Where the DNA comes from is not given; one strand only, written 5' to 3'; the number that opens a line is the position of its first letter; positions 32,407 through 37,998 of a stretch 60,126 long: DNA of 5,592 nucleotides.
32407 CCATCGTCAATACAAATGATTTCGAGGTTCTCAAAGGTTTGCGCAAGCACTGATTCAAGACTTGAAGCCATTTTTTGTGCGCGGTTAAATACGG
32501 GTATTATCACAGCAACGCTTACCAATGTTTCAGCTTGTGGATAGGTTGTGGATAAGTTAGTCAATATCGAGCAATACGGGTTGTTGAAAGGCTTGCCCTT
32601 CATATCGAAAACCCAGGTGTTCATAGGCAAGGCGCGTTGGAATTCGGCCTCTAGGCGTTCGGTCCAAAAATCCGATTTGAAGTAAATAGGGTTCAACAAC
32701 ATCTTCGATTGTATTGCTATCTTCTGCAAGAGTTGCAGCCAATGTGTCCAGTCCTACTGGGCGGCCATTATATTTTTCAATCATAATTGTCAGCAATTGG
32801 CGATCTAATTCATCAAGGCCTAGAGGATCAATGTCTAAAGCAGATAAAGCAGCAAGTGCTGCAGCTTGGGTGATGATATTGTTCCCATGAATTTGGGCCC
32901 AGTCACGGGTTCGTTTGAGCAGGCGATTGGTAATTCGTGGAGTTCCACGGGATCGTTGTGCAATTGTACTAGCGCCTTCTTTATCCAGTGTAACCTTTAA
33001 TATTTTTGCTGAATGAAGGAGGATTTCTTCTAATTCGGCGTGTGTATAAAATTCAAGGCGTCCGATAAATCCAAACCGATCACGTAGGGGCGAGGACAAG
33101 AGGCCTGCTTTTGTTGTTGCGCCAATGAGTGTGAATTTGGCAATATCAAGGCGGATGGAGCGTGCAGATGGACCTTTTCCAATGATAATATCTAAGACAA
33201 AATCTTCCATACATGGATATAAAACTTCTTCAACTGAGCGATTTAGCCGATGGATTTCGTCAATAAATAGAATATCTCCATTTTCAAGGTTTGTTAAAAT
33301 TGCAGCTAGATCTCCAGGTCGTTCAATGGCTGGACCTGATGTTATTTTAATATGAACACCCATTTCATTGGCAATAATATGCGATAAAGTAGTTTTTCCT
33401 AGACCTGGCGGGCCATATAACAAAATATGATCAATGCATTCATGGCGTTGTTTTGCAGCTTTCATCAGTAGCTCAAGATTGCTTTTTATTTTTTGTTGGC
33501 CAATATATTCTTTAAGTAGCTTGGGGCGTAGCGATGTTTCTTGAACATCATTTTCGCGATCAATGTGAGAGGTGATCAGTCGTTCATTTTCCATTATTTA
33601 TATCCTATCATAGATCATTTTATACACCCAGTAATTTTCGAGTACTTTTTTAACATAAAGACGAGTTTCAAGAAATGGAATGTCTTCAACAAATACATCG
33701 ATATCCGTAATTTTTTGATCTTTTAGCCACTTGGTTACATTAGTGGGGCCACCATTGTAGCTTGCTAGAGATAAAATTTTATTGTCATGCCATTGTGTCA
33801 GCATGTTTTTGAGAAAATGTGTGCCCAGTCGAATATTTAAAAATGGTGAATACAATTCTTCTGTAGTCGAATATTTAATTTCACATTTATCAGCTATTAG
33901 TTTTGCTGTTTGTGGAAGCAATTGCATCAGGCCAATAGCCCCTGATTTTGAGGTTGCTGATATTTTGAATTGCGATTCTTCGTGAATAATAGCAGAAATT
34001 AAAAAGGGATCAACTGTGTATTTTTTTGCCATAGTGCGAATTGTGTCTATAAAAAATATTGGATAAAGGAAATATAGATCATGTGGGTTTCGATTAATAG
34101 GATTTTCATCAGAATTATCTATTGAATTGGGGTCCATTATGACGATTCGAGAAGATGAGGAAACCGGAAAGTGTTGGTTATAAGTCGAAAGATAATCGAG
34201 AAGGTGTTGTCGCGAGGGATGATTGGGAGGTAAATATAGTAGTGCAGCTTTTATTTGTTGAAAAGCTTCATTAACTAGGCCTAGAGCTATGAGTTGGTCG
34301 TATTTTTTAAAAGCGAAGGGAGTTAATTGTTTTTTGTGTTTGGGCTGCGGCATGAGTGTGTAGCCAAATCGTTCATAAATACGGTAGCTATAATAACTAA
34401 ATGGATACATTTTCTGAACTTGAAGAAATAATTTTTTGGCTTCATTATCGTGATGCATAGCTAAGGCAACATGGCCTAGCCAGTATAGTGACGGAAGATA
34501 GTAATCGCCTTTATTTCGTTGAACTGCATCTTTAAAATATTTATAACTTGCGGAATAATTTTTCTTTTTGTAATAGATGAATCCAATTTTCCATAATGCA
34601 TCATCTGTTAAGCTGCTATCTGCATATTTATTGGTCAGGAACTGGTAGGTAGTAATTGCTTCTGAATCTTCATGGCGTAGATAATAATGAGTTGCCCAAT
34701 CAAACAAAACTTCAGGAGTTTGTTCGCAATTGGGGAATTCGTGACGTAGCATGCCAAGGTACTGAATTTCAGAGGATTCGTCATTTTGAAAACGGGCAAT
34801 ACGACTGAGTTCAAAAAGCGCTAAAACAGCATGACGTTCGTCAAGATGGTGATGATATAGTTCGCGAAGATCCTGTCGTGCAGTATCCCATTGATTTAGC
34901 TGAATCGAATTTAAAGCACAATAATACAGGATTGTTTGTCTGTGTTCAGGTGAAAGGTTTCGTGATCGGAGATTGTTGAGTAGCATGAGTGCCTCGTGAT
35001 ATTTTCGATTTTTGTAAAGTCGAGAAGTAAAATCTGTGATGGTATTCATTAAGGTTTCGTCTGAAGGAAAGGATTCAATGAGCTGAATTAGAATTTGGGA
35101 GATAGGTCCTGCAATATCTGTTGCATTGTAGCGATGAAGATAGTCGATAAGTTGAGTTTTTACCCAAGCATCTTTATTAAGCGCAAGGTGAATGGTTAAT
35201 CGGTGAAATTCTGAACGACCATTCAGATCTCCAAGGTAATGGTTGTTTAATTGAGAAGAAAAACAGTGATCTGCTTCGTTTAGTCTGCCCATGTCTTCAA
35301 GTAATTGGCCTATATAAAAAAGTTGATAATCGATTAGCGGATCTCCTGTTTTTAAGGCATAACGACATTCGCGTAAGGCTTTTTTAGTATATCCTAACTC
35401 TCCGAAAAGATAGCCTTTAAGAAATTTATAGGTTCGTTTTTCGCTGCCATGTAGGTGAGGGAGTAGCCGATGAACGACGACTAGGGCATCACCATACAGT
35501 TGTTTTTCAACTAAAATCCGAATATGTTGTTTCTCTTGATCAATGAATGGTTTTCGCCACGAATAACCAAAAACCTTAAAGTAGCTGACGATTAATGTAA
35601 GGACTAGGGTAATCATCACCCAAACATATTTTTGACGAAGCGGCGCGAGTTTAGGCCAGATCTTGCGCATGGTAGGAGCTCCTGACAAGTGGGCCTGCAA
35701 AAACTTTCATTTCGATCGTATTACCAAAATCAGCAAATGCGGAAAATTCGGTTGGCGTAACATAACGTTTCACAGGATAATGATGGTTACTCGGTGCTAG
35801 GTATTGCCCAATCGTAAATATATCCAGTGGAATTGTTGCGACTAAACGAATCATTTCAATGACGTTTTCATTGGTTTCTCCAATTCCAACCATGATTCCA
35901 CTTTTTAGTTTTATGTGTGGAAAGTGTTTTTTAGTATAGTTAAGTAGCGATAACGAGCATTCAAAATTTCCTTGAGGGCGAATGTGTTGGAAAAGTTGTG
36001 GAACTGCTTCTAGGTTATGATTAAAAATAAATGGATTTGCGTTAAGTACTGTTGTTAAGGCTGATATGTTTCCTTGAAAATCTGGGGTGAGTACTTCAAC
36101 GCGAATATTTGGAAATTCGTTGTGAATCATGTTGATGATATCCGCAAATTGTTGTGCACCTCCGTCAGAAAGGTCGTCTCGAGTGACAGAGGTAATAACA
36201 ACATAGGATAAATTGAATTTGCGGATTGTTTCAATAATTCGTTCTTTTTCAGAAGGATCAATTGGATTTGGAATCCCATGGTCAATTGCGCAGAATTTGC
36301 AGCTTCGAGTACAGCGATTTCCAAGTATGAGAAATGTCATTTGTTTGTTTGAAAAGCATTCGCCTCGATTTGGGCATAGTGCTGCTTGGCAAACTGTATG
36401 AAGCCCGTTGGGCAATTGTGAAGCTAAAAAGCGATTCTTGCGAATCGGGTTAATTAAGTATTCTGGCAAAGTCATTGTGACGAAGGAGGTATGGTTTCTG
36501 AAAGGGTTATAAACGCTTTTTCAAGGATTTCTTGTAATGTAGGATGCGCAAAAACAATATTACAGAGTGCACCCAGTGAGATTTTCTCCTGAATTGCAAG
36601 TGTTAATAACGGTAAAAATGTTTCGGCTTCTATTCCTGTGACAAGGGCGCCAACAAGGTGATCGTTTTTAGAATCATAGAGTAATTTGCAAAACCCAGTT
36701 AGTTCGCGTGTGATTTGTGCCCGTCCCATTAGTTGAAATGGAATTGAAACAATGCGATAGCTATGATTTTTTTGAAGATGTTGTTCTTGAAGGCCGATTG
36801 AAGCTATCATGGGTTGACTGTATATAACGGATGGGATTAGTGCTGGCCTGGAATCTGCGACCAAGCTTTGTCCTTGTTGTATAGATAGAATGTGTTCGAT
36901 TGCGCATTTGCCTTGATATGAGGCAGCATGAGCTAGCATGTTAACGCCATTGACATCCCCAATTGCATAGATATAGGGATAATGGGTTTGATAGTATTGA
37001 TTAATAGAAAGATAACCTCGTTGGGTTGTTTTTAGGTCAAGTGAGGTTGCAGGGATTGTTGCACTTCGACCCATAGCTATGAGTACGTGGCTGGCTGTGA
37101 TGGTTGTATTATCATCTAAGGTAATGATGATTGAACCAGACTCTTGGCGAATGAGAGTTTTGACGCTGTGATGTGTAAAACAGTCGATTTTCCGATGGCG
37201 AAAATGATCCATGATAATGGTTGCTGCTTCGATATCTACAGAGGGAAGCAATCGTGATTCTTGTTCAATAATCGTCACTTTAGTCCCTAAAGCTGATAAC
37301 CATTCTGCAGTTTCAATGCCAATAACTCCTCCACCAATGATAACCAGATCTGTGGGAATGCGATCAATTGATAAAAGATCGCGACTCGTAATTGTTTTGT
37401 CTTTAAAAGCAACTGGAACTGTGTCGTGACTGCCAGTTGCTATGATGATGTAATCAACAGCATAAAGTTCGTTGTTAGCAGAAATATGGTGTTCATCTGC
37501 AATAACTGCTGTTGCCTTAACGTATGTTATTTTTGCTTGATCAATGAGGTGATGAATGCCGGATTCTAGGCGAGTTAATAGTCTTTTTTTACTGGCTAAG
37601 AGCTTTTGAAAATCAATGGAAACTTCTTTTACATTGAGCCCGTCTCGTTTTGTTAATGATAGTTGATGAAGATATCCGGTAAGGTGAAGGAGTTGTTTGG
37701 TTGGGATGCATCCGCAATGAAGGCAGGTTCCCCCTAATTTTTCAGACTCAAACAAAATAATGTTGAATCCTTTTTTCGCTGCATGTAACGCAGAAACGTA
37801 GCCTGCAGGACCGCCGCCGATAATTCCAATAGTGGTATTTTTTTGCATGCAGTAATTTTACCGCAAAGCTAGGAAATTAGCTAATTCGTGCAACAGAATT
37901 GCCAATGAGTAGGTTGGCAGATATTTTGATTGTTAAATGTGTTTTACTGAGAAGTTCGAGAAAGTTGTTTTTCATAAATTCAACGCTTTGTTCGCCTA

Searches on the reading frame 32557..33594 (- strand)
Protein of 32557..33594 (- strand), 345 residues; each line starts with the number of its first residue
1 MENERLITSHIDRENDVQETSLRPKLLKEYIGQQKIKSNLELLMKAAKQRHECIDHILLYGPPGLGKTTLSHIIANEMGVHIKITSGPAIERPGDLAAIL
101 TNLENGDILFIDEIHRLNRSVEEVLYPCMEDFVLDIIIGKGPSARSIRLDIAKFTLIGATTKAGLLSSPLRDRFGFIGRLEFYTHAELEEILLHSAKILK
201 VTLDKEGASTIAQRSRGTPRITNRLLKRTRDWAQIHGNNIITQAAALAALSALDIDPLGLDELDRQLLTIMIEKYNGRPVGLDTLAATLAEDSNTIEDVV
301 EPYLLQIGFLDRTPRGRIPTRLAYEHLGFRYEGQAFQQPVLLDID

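Call 87: search_protein_families(library=pfam, proteins=[window:32557-33594:-], max_evalue=0.00001)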
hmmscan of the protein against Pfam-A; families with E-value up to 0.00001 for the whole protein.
window:32557-33594:- (345 aa): 5 families
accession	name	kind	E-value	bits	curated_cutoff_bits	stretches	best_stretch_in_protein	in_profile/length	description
PF05496.18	RuvB_N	-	2.9e-81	271.3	27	1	22-180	1-159/159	Holliday junction DNA helicase RuvB P-loop domain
PF17864.7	AAA_lid_4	-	1.2e-27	95.9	27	1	183-256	1-74/74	RuvB AAA lid domain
PF05491.19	RuvB_C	-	2.8e-25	88.5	24.7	1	258-327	2-71/72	RuvB C-terminal winged helix domain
PF00004.35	AAA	-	6.7e-21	75.6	21.2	1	57-177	1-126/131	ATPase family associated with various cellular activities (AAA)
PF07728.20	AAA_5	-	1.3e-09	38.6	22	1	56-174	1-139/139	AAA domain (dynein-related subfamily)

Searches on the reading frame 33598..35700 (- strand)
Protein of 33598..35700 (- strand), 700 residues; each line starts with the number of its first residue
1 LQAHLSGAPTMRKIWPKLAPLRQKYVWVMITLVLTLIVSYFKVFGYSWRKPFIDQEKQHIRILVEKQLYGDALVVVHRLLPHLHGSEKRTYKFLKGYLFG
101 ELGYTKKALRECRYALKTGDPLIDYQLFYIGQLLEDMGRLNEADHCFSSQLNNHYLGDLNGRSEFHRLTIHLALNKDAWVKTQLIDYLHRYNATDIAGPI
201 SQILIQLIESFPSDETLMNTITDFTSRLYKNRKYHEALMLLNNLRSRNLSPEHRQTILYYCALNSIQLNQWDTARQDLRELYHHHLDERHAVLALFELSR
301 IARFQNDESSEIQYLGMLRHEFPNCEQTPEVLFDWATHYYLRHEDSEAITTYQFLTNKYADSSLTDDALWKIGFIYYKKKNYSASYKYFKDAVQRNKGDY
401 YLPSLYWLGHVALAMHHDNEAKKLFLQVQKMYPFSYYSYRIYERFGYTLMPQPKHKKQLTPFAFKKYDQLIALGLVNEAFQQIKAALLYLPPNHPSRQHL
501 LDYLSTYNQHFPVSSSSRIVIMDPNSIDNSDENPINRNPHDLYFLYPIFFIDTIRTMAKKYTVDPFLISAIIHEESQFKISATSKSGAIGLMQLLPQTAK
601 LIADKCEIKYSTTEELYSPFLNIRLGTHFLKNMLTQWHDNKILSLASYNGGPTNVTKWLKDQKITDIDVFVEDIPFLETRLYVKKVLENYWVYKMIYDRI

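Call 60: search_protein_families(library=pfam, proteins=[window:33598-35700:-], max_evalue=0.00001)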
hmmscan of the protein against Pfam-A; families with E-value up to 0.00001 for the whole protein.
window:33598-35700:- (700 aa): 4 families
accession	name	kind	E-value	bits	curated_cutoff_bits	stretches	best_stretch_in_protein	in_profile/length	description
PF01464.25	SLT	-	4.6e-29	100.8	21.3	1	553-668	2-114/117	Transglycosylase SLT domain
PF13174.12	TPR_6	-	7.2e-10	39.3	26.3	0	367-395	1-29/33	Tetratricopeptide repeat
PF07719.23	TPR_2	-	1.4e-08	34.7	27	0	367-398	2-33/34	Tetratricopeptide repeat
PF13181.12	TPR_8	-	1.2e-06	28.7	25.7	0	367-397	2-32/34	Tetratricopeptide repeat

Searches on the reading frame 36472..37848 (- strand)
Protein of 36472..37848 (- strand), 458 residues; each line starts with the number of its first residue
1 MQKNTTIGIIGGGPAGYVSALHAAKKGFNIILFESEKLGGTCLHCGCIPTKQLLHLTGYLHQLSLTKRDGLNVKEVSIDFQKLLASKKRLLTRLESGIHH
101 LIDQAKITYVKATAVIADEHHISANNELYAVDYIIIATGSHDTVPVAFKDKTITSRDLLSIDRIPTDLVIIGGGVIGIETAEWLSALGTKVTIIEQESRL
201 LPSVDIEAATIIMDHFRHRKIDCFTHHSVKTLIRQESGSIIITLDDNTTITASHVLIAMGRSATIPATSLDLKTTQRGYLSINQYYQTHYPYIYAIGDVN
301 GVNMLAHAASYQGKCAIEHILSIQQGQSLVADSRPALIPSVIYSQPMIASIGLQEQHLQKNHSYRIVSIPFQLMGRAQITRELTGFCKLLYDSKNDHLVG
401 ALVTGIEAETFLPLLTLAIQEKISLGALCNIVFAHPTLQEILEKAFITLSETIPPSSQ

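Call 87: search_protein_families(library=pfam, proteins=[window:36472-37848:-], max_evalue=0.00001)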
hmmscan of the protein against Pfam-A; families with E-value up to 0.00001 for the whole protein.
window:36472-37848:- (458 aa): 12 families
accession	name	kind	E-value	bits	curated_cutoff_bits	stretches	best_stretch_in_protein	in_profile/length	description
PF07992.20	Pyr_redox_2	-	1.3e-60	205.7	26.1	1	8-313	4-291/291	Pyridine nucleotide-disulphide oxidoreductase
PF02852.28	Pyr_redox_dim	-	4.2e-21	75.6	25.3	1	338-445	1-109/110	Pyridine nucleotide-disulphide oxidoreductase, dimerisation domain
PF00070.33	Pyr_redox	-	2.8e-18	66.6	22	1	168-240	2-74/82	Pyridine nucleotide-disulphide oxidoreductase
PF13738.12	Pyr_redox_3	-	6.1e-13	49.1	30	1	9-297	2-305/305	Pyridine nucleotide-disulphide oxidoreductase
PF01266.30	DAO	-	2.8e-12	47.3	27.9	0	167-198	1-32/353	FAD dependent oxidoreductase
PF03486.20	HI0933_like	-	1.7e-11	44.5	50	0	7-38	3-34/244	HI0933-like protein Rossmann domain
PF13450.12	NAD_binding_8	-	6.2e-09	36.5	21.9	0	9-42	1-35/68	NAD(P)-binding Rossmann-like domain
PF12831.13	FAD_oxidored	-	3.2e-07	30.5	27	0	9-42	4-38/416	FAD dependent oxidoreductase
PF00890.30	FAD_binding_2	-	4e-06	26.7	20.4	0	9-42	4-37/414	FAD binding domain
PF01134.28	GIDA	-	4.5e-06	26.4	22.1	0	7-53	2-46/391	Glucose inhibited division protein A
PF01494.25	FAD_binding_3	-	4.7e-06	26.5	22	0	166-202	2-38/349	FAD binding domain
PF01262.27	AlaDh_PNT_C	-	5.5e-06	26.4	23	0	165-206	28-69/214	Alanine dehydrogenase/PNT, C-terminal domain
